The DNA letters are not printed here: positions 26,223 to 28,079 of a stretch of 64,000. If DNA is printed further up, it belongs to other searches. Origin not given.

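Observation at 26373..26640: VirB9 homolog carries a C-terminal SPOR-like peptidoglycan-binding domain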

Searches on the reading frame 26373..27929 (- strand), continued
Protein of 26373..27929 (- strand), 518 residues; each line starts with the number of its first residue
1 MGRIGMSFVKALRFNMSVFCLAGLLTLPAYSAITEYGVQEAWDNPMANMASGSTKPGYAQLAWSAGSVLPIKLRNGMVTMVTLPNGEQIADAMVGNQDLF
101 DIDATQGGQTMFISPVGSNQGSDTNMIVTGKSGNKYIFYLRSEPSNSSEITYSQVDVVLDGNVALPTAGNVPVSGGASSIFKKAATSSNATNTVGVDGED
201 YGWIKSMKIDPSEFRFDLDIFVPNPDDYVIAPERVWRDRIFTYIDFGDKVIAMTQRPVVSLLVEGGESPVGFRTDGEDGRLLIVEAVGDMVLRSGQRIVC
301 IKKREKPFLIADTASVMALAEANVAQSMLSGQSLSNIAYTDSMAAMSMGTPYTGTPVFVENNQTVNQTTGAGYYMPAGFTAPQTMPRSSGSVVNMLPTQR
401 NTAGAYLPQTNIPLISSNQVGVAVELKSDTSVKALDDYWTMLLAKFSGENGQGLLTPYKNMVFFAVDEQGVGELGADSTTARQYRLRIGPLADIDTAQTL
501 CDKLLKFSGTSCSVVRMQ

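Call 71: search_dna_similar(query=window:26373-27914:-, collection=plasmids, mode=protein, max_rows=15, max_evalue=0.001)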
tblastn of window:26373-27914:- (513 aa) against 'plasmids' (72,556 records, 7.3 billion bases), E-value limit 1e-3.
Records with a match: 21; places in all: 21; records where one place covers at least 80% of the query: 0.
Best place of each record, by identity: <60% 21.
By first word of the organism name: Roseibium 6; Candidatus 3; Helicobacter 2; Sphingosinicella 1; Erythrobacter 1; Microvirga 1; Azospirillum 1; Microbulbifer 1; Nitrosospira 1; Desulfovibrio 1; and 3 more.
By predicted mobility (MOB-suite, as given by PLSDB): non-mobilizable 15; mobilizable 5; conjugative 1.
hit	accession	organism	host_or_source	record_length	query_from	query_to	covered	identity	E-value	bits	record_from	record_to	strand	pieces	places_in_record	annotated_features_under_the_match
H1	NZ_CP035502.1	Sphingosinicella sp. BN140058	Cell culture,soil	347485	33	299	52%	38.5%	7e-45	177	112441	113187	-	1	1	TrbG/VirB9 family P-type conjugative transfer protein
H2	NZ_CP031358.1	Erythrobacter aureus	marine sediment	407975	33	300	52%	37.8%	7e-44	174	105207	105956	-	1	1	TrbG/VirB9 family P-type conjugative transfer protein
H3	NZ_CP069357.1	Microvirga sp. VF16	Vachellia farnesiana,Cell culture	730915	34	297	51%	32.6%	8e-39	159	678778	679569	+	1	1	TrbG/VirB9 family P-type conjugative transfer protein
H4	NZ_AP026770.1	Helicobacter suis HS1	Sus scrofa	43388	56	401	67%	24.0%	7e-9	66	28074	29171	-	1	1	TrbG/VirB9 family P-type conjugative transfer protein | DNA type IV secretion system protein ComB10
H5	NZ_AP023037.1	Helicobacter suis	Sus scrofa domesticus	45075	56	401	67%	24.0%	7e-9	66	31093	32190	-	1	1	TrbG/VirB9 family P-type conjugative transfer protein | DNA type IV secretion system protein ComB10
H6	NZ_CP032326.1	Azospirillum argentinense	soil sample,Agricultural field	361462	33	302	53%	30.4%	2e-27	124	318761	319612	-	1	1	TrbG/VirB9 family P-type conjugative transfer protein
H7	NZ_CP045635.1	Roseibium aggregatum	-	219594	33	297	52%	29.4%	3e-15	87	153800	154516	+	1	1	TrbG/VirB9 family P-type conjugative transfer protein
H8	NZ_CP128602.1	Roseibium aggregatum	cell culture,marine biofilms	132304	33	297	52%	29.1%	1e-15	88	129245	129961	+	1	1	TrbG/VirB9 family P-type conjugative transfer protein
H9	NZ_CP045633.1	Roseibium aggregatum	-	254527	33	299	52%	28.6%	1e-15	88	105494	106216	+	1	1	TrbG/VirB9 family P-type conjugative transfer protein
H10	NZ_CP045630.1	Roseibium aggregatum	-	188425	33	297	52%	28.8%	1e-15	88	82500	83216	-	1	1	TrbG/VirB9 family P-type conjugative transfer protein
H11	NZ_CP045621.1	Roseibium aggregatum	-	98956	33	297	52%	28.1%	6e-15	86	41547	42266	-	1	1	TrbG/VirB9 family P-type conjugative transfer protein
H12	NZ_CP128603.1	Roseibium aggregatum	cell culture,marine biofilms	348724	33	299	52%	27.8%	5e-15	86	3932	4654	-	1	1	TrbG/VirB9 family P-type conjugative transfer protein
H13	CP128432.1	Microbulbifer sp. MKSA007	Smenospongia aurea,bacteria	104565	33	297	52%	27.8%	7e-12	76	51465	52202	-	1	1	TrbG/VirB9 family P-type conjugative transfer protein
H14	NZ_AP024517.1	Nitrosospira sp. NRS527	Oryza sativa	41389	32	299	52%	26.7%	3e-10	71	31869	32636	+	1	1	TrbG/VirB9 family P-type conjugative transfer protein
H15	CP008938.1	Candidatus Paracaedimonas acanthamoebae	Acanthamoeba polyphaga HN-3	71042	32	296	52%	25.7%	2e-17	94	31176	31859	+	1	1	hypothetical protein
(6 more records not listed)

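Call 73: get_annotated_region(hit=H1, flank=4000)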
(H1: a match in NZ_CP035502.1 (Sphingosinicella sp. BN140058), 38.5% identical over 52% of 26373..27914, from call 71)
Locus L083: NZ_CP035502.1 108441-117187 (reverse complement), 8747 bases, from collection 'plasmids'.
description: Sphingosinicella sp. BN140058 plasmid p1, complete sequence
organism: Sphingosinicella sp. BN140058 (NCBI taxid 1892855)
taxonomy: Bacteria; Pseudomonadota; Alphaproteobacteria; Sphingomonadales; Sphingosinicellaceae; Sphingosinicella; Sphingosinicella sp. BN140058
host: -; source: Cell culture,soil; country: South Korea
typing (MOB-suite, as given by PLSDB): mobilizable; relaxase MOBQ
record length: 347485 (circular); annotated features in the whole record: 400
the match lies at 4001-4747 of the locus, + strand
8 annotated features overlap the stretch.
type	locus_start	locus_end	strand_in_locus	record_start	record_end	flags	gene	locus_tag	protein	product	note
CDS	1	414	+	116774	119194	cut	-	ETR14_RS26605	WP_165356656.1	hypothetical protein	-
CDS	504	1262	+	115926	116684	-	-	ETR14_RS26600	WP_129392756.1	hypothetical protein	-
CDS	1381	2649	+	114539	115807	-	-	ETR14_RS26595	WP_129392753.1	hypothetical protein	-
CDS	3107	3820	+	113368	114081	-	-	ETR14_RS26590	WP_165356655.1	type IV secretion system protein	-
CDS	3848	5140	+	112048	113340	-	-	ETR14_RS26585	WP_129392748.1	TrbG/VirB9 family P-type conjugative transfer protein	-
CDS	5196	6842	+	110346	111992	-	-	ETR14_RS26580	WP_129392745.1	TrbI/VirB10 family protein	-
CDS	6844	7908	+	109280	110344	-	-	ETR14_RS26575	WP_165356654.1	ATPase, T2SS/T4P/T4SS family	-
CDS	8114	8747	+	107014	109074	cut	-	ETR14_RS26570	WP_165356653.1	type IV secretory system conjugative DNA transfer family protein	-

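Call 74: search_protein_families(library=pfam, proteins=[L083:3848-5140:+], max_evalue=1)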
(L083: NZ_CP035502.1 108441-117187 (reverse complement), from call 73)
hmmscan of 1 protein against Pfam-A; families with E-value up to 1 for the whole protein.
L083:3848-5140:+ (430 aa): 1 family
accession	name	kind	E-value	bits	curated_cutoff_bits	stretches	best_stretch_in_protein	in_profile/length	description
PF03524.21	CagX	-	4.3e-17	63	34.2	1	73-300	4-198/198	Conjugal transfer protein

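Call 76: get_annotated_region(hit=H2, flank=3000)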
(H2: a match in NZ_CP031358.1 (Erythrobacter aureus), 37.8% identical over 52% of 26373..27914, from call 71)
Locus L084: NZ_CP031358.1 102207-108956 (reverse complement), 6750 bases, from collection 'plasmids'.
description: Erythrobacter aureus strain YH-07 plasmid unnamed, complete sequence
organism: Erythrobacter aureus (NCBI taxid 2182384)
taxonomy: Bacteria; Pseudomonadota; Alphaproteobacteria; Sphingomonadales; Erythrobacteraceae; Erythrobacter; Erythrobacter aureus
host: -; source: marine sediment; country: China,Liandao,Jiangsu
typing (MOB-suite, as given by PLSDB): non-mobilizable
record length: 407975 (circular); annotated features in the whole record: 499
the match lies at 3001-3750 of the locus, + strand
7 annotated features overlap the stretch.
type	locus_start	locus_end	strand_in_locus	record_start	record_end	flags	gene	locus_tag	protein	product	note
CDS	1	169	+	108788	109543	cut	-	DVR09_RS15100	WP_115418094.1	type IV secretion system protein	-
CDS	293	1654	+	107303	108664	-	-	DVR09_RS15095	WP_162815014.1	hypothetical protein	-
CDS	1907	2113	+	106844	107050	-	-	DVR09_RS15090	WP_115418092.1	hypothetical protein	-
CDS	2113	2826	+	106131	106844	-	-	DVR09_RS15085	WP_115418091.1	VirB8/TrbF family protein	-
CDS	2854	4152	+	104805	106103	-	-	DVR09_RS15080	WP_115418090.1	TrbG/VirB9 family P-type conjugative transfer protein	-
CDS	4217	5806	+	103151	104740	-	-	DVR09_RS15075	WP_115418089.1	TrbI/VirB10 family protein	-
CDS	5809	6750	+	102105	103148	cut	-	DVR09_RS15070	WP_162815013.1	ATPase, T2SS/T4P/T4SS family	-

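Call 77: get_annotated_region(hit=H3, flank=3000)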
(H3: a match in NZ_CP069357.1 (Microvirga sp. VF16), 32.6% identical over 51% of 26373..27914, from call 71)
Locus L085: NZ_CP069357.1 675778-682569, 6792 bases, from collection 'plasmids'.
description: Microvirga sp. VF16 plasmid pMVF16-3, complete sequence
organism: Microvirga sp. VF16 (NCBI taxid 2807101)
taxonomy: Bacteria; Pseudomonadota; Alphaproteobacteria; Hyphomicrobiales; Methylobacteriaceae; Microvirga; Microvirga sp. VF16
host: -; source: Vachellia farnesiana,Cell culture; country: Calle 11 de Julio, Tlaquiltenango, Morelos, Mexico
typing (MOB-suite, as given by PLSDB): non-mobilizable
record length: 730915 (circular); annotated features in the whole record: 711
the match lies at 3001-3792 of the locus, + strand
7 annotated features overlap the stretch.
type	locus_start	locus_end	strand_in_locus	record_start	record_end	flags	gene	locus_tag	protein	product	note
CDS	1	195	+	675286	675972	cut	-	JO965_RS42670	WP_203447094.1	hypothetical protein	-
CDS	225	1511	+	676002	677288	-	-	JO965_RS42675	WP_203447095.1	hypothetical protein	-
CDS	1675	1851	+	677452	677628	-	-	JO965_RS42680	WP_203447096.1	hypothetical protein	-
CDS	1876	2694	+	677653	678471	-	-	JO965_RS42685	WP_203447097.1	VirB8/TrbF family protein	-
CDS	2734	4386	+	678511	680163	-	-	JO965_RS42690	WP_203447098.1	TrbG/VirB9 family P-type conjugative transfer protein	-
CDS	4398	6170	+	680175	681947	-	-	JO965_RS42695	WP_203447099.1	TrbI/VirB10 family protein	-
CDS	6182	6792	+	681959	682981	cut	-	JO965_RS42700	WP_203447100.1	ATPase, T2SS/T4P/T4SS family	-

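Call 78: get_annotated_region(hit=H6, flank=3000)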
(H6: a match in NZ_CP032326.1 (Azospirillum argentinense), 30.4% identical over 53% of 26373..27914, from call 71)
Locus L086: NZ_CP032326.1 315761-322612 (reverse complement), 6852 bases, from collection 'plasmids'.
description: Azospirillum argentinense strain MTCC4035 plasmid p5, complete sequence
organism: Azospirillum argentinense (NCBI taxid 2970906)
taxonomy: Bacteria; Pseudomonadota; Alphaproteobacteria; Rhodospirillales; Azospirillaceae; Azospirillum; Azospirillum argentinense
host: -; source: soil sample,Agricultural field; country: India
typing (MOB-suite, as given by PLSDB): conjugative; relaxase MOBP,MOBQ; mating-pair formation MPF_T
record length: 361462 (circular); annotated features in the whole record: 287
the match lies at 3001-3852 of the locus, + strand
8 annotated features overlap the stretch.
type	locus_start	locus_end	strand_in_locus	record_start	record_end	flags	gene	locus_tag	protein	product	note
CDS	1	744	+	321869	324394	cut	-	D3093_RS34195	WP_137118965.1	hypothetical protein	-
CDS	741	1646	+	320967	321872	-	-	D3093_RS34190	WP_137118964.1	hypothetical protein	-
CDS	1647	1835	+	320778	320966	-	-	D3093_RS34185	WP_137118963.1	hypothetical protein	-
CDS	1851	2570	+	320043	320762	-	-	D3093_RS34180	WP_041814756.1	VirB8/TrbF family protein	-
CDS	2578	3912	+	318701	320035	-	-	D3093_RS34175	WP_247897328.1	TrbG/VirB9 family P-type conjugative transfer protein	-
CDS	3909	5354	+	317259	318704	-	-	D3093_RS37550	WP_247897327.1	TrbI/VirB10 family protein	-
CDS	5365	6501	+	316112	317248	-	-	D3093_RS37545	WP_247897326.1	hypothetical protein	-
CDS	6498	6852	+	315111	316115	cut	-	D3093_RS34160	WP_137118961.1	ATPase, T2SS/T4P/T4SS family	-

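Call 79: get_annotated_region(hit=H7, flank=3000)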
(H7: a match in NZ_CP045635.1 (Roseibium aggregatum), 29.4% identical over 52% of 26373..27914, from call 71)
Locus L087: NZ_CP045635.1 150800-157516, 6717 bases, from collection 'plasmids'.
description: Roseibium aggregatum strain ZYF612 plasmid unnamed4, complete sequence
organism: Roseibium aggregatum (NCBI taxid 187304)
taxonomy: Bacteria; Pseudomonadota; Alphaproteobacteria; Hyphomicrobiales; Stappiaceae; Roseibium; Roseibium aggregatum
host: -; source: -; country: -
typing (MOB-suite, as given by PLSDB): non-mobilizable
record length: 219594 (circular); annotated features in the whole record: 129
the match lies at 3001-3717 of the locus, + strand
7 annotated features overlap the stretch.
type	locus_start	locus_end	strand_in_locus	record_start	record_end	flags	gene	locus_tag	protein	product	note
CDS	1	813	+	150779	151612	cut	-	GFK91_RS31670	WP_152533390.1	hypothetical protein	-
CDS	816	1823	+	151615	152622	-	-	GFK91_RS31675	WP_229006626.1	type IV secretion system protein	GO:0030255 - protein secretion by the type IV secretion system [Evidence IEA]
CDS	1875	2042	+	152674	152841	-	-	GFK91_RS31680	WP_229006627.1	hypothetical protein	-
CDS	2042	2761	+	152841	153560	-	-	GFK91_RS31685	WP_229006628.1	VirB8/TrbF family protein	-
CDS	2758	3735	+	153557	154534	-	-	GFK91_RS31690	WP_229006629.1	TrbG/VirB9 family P-type conjugative transfer protein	-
CDS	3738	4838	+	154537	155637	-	-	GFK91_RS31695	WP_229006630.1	TrbI/VirB10 family protein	-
CDS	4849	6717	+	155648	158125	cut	-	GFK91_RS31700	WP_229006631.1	hypothetical protein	-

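Call 80: get_annotated_region(hit=H15, flank=3000)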
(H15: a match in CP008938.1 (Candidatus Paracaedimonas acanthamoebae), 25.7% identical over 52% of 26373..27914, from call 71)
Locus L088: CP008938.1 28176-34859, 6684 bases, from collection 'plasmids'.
description: Candidatus Caedibacter acanthamoebae plasmid Plasmid_00002, complete sequence
organism: Candidatus Paracaedimonas acanthamoebae (NCBI taxid 244581)
taxonomy: Bacteria; Pseudomonadota; Alphaproteobacteria; Holosporales; Caedimonadaceae; Candidatus Paracaedimonas; Candidatus Paracaedimonas acanthamoebae
host: -; source: Acanthamoeba polyphaga HN-3; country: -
typing (MOB-suite, as given by PLSDB): mobilizable; replicon rep_cluster_1687; relaxase MOBQ
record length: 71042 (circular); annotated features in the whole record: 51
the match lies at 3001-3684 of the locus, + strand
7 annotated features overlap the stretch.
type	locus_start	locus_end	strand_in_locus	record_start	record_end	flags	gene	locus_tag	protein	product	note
CDS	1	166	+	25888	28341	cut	-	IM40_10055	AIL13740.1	hypothetical protein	-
CDS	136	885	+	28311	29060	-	-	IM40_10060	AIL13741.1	hypothetical protein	-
CDS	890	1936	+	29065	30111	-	-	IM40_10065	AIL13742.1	hypothetical protein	-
CDS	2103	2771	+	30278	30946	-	-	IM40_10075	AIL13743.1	hypothetical protein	-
CDS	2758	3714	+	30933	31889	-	-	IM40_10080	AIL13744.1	hypothetical protein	-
CDS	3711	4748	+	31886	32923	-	-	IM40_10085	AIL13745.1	hypothetical protein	-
CDS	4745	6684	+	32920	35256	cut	-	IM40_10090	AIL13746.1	hypothetical protein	-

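Call 82: search_protein_families(library=pfam, proteins=[L084:2854-4152:+, L085:2734-4386:+], max_evalue=10)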
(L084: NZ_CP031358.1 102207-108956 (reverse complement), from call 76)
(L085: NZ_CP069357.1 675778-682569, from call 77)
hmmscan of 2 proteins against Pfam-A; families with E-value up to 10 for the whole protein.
L084:2854-4152:+ (432 aa): 1 family
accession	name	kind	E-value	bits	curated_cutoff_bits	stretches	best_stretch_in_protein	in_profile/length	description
PF03524.21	CagX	-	9.3e-17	61.9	34.2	1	72-297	5-197/198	Conjugal transfer protein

L085:2734-4386:+ (550 aa): 1 family
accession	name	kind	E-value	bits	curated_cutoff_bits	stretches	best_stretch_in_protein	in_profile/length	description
PF03524.21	CagX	-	2.2e-19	70.5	34.2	1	110-352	4-195/198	Conjugal transfer protein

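Call 85: find_homologous_proteins(query=L083:3848-5137:+)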
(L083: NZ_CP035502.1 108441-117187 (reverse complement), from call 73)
Query L083:3848-5137:+ (430 aa): 40 proteins with E <= 0.001 among 8000 candidates.
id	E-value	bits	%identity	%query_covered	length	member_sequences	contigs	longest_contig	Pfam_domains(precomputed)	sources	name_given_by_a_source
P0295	1.4e-281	951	100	100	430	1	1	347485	PF03524.22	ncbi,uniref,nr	ncbi:TrbG/VirB9 family P-type conjugative transfer protein [Sphingosinicella sp. BN140058]|uniref:Tr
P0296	1.0e-232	790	81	100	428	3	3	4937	PF03524.22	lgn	-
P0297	1.8e-231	786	84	94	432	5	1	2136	PF03524.22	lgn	-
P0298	1.5e-230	783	83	96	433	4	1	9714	PF03524.22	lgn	-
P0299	2.2e-225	766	79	100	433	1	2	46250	PF03524.22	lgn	-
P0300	2.1e-217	740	77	98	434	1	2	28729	PF03524.22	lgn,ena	-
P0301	5.4e-214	729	77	98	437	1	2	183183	PF03524.22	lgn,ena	-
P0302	4.1e-213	726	74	100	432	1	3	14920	PF03524.22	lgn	-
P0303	3.0e-210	716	83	87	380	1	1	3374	PF03524.22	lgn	-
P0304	3.4e-210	716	75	98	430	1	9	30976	PF03524.22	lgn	-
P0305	1.3e-209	714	76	93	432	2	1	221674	PF03524.22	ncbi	-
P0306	2.0e-198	678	75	92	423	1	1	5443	PF03524.22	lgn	-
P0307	2.9e-198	677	73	95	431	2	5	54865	PF03524.22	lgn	-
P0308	8.2e-198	675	69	100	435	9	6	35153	PF03524.22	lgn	-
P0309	1.8e-195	668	70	100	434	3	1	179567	PF03524.22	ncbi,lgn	-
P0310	6.6e-195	666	69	100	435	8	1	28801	PF03524.22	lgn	-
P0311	2.2e-191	654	68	100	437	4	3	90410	PF03524.22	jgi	jgi:type IV secretory pathway VirB9-like protein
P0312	2.3e-189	648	68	100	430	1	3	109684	PF03524.22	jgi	jgi:ComB9 competence protein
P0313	3.1e-189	647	68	100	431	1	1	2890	PF03524.22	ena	-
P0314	2.2e-188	644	69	100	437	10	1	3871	PF03524.22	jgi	jgi:type IV secretory pathway VirB9-like protein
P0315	2.5e-188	644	70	100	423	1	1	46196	PF03524.22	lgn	-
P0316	2.1e-186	638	67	100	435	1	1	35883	PF03524.22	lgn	-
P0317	2.1e-185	635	68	100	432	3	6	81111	PF03524.22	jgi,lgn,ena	-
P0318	9.2e-185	632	67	98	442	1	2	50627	PF03524.22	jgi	jgi:ComB9 competence protein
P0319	1.7e-184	632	68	100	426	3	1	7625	PF03524.22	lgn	-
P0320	5.1e-184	630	71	93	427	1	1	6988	PF03524.22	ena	-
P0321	1.1e-183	629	66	100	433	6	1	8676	PF03524.22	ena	-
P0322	3.1e-183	627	68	100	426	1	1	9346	PF03524.22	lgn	-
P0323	8.4e-183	626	68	100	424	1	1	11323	PF03524.22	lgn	-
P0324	4.6e-181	620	85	73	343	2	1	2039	PF03524.22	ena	-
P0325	1.6e-176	605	66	100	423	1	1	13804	PF03524.22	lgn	-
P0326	9.7e-176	603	66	100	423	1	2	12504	PF03524.22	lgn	-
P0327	2.6e-145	503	55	99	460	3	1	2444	PF03524.22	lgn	-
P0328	1.1e-141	491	56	99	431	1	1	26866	PF03524.22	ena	-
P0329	2.9e-140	486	54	99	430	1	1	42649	PF03524.22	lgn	-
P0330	3.8e-139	482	59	88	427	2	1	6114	PF03524.22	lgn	-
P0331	1.3e-136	474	53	99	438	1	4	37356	PF03524.22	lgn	-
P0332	4.5e-117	410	52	83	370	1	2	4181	PF03524.22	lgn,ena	-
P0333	1.0e-78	283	40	93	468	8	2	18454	PF03524.22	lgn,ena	-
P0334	2.3e-48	183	33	70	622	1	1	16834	PF03524.22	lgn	-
